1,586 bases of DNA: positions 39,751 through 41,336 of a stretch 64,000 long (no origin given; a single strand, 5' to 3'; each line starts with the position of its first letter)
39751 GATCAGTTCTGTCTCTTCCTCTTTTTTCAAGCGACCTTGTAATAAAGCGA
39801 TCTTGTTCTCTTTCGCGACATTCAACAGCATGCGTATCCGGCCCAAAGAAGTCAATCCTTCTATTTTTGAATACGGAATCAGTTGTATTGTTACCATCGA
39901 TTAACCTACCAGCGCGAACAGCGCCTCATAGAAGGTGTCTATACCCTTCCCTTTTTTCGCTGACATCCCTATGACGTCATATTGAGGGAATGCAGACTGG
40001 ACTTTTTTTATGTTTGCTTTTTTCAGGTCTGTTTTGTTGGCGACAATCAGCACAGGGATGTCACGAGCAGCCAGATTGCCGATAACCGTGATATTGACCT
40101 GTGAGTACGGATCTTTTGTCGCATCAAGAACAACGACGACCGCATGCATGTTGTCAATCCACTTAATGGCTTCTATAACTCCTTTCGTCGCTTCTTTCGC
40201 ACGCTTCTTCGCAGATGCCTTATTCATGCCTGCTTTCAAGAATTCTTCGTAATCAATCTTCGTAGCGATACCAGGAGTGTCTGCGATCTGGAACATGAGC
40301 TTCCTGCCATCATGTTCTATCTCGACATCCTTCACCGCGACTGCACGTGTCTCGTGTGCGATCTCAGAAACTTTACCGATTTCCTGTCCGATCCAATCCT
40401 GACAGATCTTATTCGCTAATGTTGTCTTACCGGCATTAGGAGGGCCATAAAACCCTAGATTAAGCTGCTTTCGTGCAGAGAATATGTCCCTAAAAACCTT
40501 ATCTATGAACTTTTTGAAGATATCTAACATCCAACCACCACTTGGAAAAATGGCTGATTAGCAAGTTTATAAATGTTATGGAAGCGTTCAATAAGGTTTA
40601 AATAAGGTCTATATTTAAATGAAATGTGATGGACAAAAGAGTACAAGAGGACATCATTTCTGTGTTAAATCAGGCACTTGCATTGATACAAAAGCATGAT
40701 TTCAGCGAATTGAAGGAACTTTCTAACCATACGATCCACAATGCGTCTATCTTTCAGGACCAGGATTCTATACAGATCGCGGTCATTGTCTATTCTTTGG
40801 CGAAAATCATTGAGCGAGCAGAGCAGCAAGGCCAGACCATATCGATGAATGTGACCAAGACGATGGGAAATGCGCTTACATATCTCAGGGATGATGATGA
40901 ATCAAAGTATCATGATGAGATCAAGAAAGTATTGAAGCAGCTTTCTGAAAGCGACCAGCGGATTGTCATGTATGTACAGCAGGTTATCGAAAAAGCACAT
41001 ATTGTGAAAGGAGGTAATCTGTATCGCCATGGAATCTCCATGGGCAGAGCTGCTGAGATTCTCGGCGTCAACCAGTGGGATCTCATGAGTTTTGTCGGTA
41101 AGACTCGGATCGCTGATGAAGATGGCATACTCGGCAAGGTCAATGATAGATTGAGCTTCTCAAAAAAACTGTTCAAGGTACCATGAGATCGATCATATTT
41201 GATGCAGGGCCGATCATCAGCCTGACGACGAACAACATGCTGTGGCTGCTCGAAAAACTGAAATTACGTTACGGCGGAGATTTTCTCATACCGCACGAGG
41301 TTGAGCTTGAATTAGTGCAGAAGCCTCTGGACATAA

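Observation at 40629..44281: Six-gene translationally coupled cassette around a HerA-type ATPase: HTH protein, PIN-like nuclease, mini Zn-ribbon, HerA-like ATPase and two small helical proteins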

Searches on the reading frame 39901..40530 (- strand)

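Call 3: search_protein_families(library=pfam, proteins=[window:39901-40530:-], max_evalue=0.1)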
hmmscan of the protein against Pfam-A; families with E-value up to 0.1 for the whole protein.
window:39901-40530:- (209 aa): 22 families
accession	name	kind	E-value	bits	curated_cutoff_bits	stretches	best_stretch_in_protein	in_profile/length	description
PF01926.29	MMR_HSR1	-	1.2e-14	54.8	21.9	1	25-166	2-113/113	50S ribosome-binding GTPase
PF00009.33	GTP_EFTU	-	4.4e-11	43.1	26.5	2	122-206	87-184/188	Elongation factor Tu GTP binding domain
PF03193.22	RsgA_GTPase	-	3.5e-08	33.9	30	2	125-204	20-104/174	RsgA GTPase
PF00735.24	Septin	-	1.7e-07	31.3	26.2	1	23-157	5-142/280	Septin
PF02421.24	FeoB_N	-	1.9e-07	31.2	27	1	27-202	5-154/156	Ferrous iron transport protein B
PF08477.19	Roc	-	7.6e-06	26.6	27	1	27-87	4-65/119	Ras of Complex, Roc, domain of DAPkinase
PF00025.27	Arf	-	1.9e-05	24.6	22.3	0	126-174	80-132/174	ADP-ribosylation factor family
PF00071.28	Ras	-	0.00012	22.2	21.6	1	127-204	71-156/162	Ras family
PF16897.10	MMR_HSR1_Xtn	-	0.00014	22.3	35.2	1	154-206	52-102/106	C-terminal region of MMR_HSR1 domain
PF00004.35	AAA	-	0.00029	21.7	21.2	1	27-135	3-73/131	ATPase family associated with various cellular activities (AAA)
PF13481.12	AAA_25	-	0.00087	19.4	27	1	27-137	38-151/195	AAA domain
PF09439.16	SRPRB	-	0.0014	18.5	25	1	27-88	8-56/178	Signal recognition particle receptor beta subunit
PF01248.31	Ribosomal_L7Ae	-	0.0027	17.8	22.1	1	102-176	4-77/95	Ribosomal protein L7Ae/L30e/S12e/Gadd45 family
PF00910.28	RNA_helicase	-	0.012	16.5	21.5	1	27-49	3-25/105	RNA helicase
PF24883.2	NPHP3_N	-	0.016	15.8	24.8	1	13-137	12-132/164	Nephrocystin 3, N-terminal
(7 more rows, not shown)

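Call 4: search_protein_families(library=ncbifam, proteins=[window:39901-40530:-], max_evalue=0.1)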
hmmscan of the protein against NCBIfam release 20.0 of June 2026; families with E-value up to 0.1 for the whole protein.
window:39901-40530:- (209 aa): 31 families (the best 25 are shown)
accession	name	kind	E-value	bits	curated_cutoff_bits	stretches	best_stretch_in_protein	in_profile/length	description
TIGR03594.1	GTPase_EngA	equivalog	2e-15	56.8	306.7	1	20-204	173-342/432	ribosome biogenesis GTPase Der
TIGR00231.1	small_GTP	domain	3.5e-15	56.2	42.5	1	21-203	2-161/164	GTP-binding protein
NF000908.1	PRK00089.1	equivalog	3.9e-14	52.6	237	1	28-205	9-164/291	GTPase Era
TIGR03918.1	GTP_HydF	equivalog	1e-13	50.9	325.55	1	21-207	6-166/392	[FeFe] hydrogenase H-cluster maturation GTPase HydF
NF003661.0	PRK05291.1-3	equivalog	5.2e-11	42.5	380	1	20-204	214-366/448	tRNA uridine-5-carboxymethylaminomethyl(34) synthesis GTPase MnmE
TIGR00450.1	mnmE_trmE_thdF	equivalog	1.4e-09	37.6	252.6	1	5-204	193-363/446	tRNA uridine-5-carboxymethylaminomethyl(34) synthesis GTPase MnmE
TIGR00436.1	era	equivalog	2.4e-09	36.9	116.25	1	26-202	4-157/270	GTPase Era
TIGR03598.1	GTPase_YsxC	equivalog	8.9e-08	32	124.45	1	20-203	16-184/186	ribosome biogenesis GTP-binding protein YihA/YsxC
TIGR03156.1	GTP_HflX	equivalog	1.5e-07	30.6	216.75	1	131-204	272-347/351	GTPase HflX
TIGR03596.1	GTPase_YlqF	equivalog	3.8e-07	29.8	208.2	2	20-90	116-175/276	ribosome biogenesis GTPase YlqF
TIGR03597.1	GTPase_YqeH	equivalog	6.7e-07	28.8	297.4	1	7-112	140-240/361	ribosome biogenesis GTPase YqeH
TIGR00073.1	hypB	equivalog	6.1e-06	25.9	121.2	1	166-204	173-210/217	hydrogenase nickel incorporation protein HypB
NF008955.0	PRK12297.1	equivalog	2.1e-05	23.6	406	1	157-207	275-327/429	GTPase ObgE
NF002828.0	PRK03003.1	equivalog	2.5e-05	23.1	631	1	29-198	47-190/477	ribosome biogenesis GTPase Der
NF008280.0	PRK11058.1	equivalog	3e-05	23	441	1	31-204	206-357/426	ribosome rescue GTPase HflX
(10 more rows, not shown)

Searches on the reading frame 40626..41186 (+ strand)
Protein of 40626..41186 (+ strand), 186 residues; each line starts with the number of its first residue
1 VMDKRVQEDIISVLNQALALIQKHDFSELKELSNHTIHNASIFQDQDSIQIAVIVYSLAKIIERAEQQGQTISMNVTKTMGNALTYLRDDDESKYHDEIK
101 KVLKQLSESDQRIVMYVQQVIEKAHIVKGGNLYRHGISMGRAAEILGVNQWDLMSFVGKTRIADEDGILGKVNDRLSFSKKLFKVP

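Call 3: search_protein_families(library=pfam, proteins=[window:40626-41186:+], max_evalue=0.1)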
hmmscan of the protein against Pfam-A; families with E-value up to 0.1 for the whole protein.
window:40626-41186:+ (186 aa): 4 families
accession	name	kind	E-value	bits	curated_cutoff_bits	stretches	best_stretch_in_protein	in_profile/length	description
PF03683.19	UPF0175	-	0.012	15.7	27.9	1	134-162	30-59/75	Uncharacterised protein family (UPF0175)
PF25263.1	DUF7863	-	0.027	14.6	25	1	74-124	96-144/169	Domain of unknown function (DUF7863)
PF19494.5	DUF6029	-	0.03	13.4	27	1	7-128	287-413/538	Family of unknown function (DUF6029)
PF10228.14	HPF1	-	0.069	13.3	27.1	0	36-138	48-150/251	Histone PARylation factor 1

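Call 4: search_protein_families(library=ncbifam, proteins=[window:40626-41186:+], max_evalue=0.1)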
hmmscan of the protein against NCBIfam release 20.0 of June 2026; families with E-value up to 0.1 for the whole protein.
window:40626-41186:+ (186 aa): 3 families
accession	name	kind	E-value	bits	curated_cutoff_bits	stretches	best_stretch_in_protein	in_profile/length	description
TIGR01544.1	HAD-SF-IE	hypoth_equivalog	0.0014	17.8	256.95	1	33-130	124-224/283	HAD-IE family hydrolase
NF011556.0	PRK14981.2-2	equivalog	0.0018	18.2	182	1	57-118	23-82/124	DNA-directed RNA polymerase subunit F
NF005952.0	PRK08025.1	equivalog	0.039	13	517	1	46-127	201-281/306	kdo(2)-lipid IV(A) palmitoleoyltransferase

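Call 5: search_protein_families(library=padloc, proteins=[window:40626-41186:+], max_evalue=0.1)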
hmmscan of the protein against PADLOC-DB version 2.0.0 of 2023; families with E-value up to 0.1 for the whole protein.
window:40626-41186:+ (186 aa): 3 families
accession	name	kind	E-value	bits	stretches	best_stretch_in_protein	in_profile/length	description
PDLC05076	PDC-S70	-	0.001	17.2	1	132-163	35-67/94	-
PDLC05028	PDC-S48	-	0.012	12.2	1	57-97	353-393/512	-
PDLC01177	CorA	-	0.036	12.2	1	67-122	21-74/117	CorA-like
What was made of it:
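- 40629..41186 (+): g1: 185-aa protein. Residues 1-122 form a confident helical bundle carrying the invariant motif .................. The C-terminus is a UPF0175-like HTH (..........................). It is the obligate upstream partner of g2. UPF0175 E 0.012 (call 3) and PDC-S70 E 1e-3 (call 5).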

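Call 27: find_homologous_proteins(query=window:40629-41186:+, max_evalue=0.001)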
Query window:40629-41186:+ (185 aa): 137 proteins with E <= 0.001 among 236 candidates; the best 120 are listed.
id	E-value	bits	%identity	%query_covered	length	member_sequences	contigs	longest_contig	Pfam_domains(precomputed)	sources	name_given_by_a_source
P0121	3.2e-112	390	100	100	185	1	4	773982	-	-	-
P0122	9.0e-69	249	62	99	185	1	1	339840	-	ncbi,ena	-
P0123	3.5e-67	244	60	99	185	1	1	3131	-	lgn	-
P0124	8.4e-63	229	57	99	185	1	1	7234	-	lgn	-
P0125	3.4e-62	227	58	99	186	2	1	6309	-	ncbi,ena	-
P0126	7.6e-62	226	58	99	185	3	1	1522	-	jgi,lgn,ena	-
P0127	7.9e-62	226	58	99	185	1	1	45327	-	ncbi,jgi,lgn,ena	-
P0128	3.4e-59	218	57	100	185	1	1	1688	-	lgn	-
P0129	1.4e-58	216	55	100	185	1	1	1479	-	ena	-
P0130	1.3e-56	209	56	99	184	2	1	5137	-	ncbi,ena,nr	ncbi:MAG TPA: hypothetical protein VKE88_02740 [Candidatus Nanoarchaeia archaeon]|nr:hypothetical pr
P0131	1.6e-56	209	53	99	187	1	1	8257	-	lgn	-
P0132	7.0e-56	207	55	99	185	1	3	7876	-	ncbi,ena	ncbi:MAG: hypothetical protein AABW88_03220 [Nanoarchaeota archaeon]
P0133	6.1e-54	201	53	99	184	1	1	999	-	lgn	-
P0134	1.6e-53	199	53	99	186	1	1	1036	-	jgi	-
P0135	1.4e-51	193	50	99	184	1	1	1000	-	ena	-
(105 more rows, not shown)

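Call 35: predict_structure(alignment_id=A2)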
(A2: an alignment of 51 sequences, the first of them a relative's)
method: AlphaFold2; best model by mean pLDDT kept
length: 185 residues; sequences in the alignment: 51
mean_pLDDT: 76.9   pTM: 0.71
mean pLDDT of the five models: 76.9, 76.1, 75.2, 74.6, 72.7
residues with pLDDT >= 90: 74; 70-90: 48; 50-70: 29; < 50: 34
segments of 3 or more residues with pLDDT < 50: 126-136, 156-170, 183-185
pLDDT, mean of each block of 10 residues (from residue 1): 95 96 92 93 89 94 84 86 97 95 87 86 60 47 61 46 38 54 48
secondary structure, 60 per line:
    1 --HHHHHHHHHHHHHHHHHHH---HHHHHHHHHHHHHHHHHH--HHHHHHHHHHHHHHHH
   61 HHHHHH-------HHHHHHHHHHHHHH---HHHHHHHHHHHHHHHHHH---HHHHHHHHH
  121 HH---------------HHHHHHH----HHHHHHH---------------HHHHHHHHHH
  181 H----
elements in order: H3-21 H25-42 H45-66 H74-87 H91-108 H112-122 H138-144 H149-155 H171-181
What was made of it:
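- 40629..41186 (+): AF2 model: residues 1-122 at pLDDT about 90, residues 126-185 low (call 35).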

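Call 38: fold_search(model_id=the predicted structure, library=pdb)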
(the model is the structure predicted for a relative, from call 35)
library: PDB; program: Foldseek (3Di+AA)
matches with E <= 10: 366; with E <= 0.001: 0
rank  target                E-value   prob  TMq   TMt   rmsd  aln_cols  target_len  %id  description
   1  6w2v_A                4.2e-01  0.30  0.24  0.22  16.7       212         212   13  Junction 23, DHR14-DHR18 (released 2020-04-15)
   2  5cwl_B                4.6e-01  0.69  0.35  0.37  11.1       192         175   13  Crystal structure of de novo designed helical repeat protein DHR54 (released 2015-12-16)
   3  6jho_A                5.3e-01  0.12  0.17  0.17  18.5       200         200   12  The complex crystal structure of Cagbeta with CagZ revealed a novel regulatory mechanism for T4SS coupling ATPase in H (released 2020-02-19)
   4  8fiq_A                6.1e-01  0.51  0.32  0.33  11.6       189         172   12  Multi-state design of two-state switchable hinge proteins (released 2023-08-16)
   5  6tz4_01               6.1e-01  0.33  0.26  0.26  16.6       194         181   11  CryoEM reconstruction of membrane-bound ESCRT-III filament composed of CHMP1B+IST1 (right-handed) (released 2020-04-08)
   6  5vjs                  6.7e-01  0.16  0.21  0.22  20.7       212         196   15  De Novo Photosynthetic Reaction Center Protein Equipped with Heme B, a synthetic Zn porphyrin, and Zn(II) cations (released 2018-04-25)
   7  8v2q_B                7.0e-01  0.30  0.25  0.25  16.4       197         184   10  CHMP1B/IST1 ssRNA bound copolymer (released 2024-11-27)
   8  6e8g_A                7.7e-01  0.25  0.25  0.27  16.5       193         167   11  CryoEM reconstruction of IST1-CHMP1B copolymer filament bound to ssDNA at 2.9 Angstrom resolution (released 2018-08-15)
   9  9s9k_A                7.7e-01  0.12  0.19  0.19  19.0       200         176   12  S. islandicus CdvB (semi open) (released 2026-01-28)
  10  3frs                  8.5e-01  0.20  0.24  0.25  16.5       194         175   15  Structure of human IST1(NTD) (residues 1-189)(p43212) (released 2009-06-30)
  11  9s9k_B                8.5e-01  0.12  0.19  0.19  19.1       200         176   12  S. islandicus CdvB (semi open) (released 2026-01-28)
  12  9e0s_A                8.9e-01  0.18  0.23  0.24  16.3       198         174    9  Cryo-EM structure of a the periplasmic insert from Myxococcus TAtC (released 2025-08-27)
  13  8d9p                  9.3e-01  0.25  0.26  0.25  18.6       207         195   12  De Novo Photosynthetic Reaction Center Protein Equipped with Heme B and Mn(II) cations (released 2022-09-28)
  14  2jsw_MODEL_1_A        9.3e-01  0.14  0.22  0.21  16.3       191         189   10  Solution Structure of the R13 Domain of Talin (released 2008-01-29)
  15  8gac                  9.8e-01  0.47  0.25  0.40  13.1       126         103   13  Crystal structure of a high affinity CTLA-4 binder (released 2024-08-21)
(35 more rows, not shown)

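Call 54: search_protein_families(library=phrogs, proteins=[window:40629-41186:+], max_evalue=0.01)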
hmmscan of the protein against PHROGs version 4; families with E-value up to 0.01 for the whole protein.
window:40629-41186:+ (185 aa): 0 families
